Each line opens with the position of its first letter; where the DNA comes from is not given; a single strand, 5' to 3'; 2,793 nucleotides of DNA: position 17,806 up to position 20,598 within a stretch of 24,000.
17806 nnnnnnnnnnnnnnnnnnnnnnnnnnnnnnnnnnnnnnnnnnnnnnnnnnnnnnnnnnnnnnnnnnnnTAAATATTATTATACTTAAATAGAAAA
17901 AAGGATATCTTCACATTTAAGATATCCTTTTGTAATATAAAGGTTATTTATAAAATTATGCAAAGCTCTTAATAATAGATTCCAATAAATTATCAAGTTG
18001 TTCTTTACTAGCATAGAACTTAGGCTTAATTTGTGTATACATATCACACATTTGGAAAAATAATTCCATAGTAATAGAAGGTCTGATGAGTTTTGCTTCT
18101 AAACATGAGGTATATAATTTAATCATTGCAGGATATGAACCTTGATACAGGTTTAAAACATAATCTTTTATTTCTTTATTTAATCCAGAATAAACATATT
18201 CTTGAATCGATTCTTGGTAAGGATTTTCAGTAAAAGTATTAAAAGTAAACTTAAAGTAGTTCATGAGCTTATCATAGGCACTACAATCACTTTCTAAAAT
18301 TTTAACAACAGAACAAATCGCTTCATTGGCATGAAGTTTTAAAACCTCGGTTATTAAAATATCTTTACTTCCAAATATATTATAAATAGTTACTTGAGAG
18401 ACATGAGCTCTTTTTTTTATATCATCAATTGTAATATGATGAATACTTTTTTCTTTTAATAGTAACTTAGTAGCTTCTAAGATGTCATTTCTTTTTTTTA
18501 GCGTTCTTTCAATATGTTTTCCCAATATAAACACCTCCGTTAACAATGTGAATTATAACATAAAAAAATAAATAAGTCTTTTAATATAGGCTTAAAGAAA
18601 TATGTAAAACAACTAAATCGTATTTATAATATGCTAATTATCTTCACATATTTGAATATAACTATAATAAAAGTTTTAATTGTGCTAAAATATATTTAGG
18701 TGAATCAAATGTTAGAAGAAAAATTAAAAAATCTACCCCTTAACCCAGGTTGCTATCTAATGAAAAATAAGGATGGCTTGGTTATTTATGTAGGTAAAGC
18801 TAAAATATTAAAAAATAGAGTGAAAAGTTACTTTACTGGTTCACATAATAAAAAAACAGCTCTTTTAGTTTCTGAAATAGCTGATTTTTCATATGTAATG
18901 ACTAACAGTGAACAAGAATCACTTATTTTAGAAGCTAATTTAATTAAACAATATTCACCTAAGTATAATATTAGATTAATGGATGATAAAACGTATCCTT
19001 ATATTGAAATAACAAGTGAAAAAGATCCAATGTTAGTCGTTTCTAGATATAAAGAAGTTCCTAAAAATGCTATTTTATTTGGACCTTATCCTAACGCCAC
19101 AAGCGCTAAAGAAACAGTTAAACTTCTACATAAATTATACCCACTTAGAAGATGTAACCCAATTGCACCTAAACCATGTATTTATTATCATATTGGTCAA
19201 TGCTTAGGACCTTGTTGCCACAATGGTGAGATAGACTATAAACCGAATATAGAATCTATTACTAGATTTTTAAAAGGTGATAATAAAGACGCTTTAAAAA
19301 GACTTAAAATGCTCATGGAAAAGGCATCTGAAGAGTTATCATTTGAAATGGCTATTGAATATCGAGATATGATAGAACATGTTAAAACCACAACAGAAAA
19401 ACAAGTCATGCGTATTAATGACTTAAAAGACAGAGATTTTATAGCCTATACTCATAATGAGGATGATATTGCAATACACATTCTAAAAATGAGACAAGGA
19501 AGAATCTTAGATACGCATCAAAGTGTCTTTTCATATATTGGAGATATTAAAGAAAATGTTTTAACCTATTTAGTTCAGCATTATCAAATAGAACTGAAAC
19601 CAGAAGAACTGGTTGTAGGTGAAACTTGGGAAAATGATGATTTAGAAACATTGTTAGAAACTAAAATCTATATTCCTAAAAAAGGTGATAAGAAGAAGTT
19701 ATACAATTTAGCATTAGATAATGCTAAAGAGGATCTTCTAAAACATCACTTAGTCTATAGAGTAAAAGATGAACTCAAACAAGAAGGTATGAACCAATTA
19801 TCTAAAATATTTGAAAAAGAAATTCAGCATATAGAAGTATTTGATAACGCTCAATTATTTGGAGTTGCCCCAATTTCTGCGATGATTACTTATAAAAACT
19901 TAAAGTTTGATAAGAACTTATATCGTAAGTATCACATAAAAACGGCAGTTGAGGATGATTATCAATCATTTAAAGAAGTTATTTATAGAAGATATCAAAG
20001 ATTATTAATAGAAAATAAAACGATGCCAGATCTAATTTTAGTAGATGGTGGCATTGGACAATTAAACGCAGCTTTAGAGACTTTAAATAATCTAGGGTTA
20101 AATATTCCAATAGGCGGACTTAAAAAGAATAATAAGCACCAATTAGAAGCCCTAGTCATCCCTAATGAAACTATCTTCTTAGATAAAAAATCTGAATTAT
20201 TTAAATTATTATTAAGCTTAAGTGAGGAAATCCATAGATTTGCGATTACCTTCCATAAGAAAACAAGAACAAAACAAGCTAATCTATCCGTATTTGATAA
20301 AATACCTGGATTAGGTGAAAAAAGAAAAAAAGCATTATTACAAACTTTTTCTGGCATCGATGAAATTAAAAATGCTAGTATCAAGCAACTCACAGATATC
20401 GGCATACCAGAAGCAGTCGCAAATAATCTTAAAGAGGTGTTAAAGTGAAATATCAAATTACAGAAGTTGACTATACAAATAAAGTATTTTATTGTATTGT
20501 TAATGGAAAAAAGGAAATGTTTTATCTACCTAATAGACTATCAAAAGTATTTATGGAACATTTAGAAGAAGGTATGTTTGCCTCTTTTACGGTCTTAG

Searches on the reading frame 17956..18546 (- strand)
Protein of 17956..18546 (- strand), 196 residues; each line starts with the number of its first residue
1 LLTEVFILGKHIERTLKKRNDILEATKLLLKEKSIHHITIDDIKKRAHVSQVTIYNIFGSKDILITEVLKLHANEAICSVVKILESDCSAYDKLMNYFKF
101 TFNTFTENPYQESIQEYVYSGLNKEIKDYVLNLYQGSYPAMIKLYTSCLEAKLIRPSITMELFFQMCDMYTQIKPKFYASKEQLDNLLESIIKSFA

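Call 3: search_protein_families(library=pfam, proteins=[window:17956-18546:-], max_evalue=0.1)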
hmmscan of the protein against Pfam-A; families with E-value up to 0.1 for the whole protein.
window:17956-18546:- (196 aa): 1 family
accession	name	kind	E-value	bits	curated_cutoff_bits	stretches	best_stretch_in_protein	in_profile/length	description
PF00440.29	TetR_N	-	1.3e-08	35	24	1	22-67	1-46/47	Bacterial regulatory proteins, tetR family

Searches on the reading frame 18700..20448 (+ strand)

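Call 6: search_protein_families(library=pfam, proteins=[window:18700-20448:+], max_evalue=0.001)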
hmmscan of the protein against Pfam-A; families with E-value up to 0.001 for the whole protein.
window:18700-20448:+ (582 aa): 5 families
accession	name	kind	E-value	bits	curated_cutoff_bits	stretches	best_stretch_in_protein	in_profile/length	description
PF08459.17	UvrC_RNaseH_dom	-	1.1e-44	152.6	22.3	1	372-516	7-159/159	UvrC RNAse H endonuclease domain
PF22920.2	UvrC_RNaseH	-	8.3e-19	68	24.3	1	244-347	1-114/116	UvrC Ribonuclease H-like domain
PF01541.30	GIY-YIG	-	6.7e-10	39.6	22.6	1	16-90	2-78/78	GIY-YIG catalytic domain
PF14520.12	HHH_5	-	5.2e-07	30.5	27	1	533-582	5-56/57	Helix-hairpin-helix domain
PF02151.25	UVR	-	6.7e-05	22.9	21.5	1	198-229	3-34/36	UvrB/uvrC motif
